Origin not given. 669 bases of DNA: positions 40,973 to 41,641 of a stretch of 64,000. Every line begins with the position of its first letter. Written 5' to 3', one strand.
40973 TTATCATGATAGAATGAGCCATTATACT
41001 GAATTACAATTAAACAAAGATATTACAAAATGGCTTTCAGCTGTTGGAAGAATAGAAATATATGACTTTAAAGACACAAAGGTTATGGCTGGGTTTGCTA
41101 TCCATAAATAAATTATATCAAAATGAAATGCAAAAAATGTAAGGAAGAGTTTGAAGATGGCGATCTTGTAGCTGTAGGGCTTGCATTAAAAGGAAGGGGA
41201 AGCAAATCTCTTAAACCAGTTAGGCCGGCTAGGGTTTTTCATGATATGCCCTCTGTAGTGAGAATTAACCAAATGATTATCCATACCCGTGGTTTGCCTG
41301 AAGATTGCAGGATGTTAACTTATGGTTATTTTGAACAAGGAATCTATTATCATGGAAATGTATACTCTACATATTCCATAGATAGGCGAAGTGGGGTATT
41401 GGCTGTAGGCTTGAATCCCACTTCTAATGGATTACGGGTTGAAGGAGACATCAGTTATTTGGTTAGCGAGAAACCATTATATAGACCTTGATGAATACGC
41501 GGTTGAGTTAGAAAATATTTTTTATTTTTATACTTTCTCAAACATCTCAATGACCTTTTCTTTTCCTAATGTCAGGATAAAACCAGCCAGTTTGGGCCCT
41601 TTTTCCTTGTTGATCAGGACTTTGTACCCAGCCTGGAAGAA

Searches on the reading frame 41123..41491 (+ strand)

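Call 58: search_protein_families(library=pfam, max_evalue=1, proteins=[window:41123-41491:+])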
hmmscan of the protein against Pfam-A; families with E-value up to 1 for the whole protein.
window:41123-41491:+ (122 aa): 1 family
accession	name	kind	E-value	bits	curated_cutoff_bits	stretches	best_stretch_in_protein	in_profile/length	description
PF17692.6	DUF5538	-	0.13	12.9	25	1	31-65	35-69/128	Family of unknown function (DUF5538)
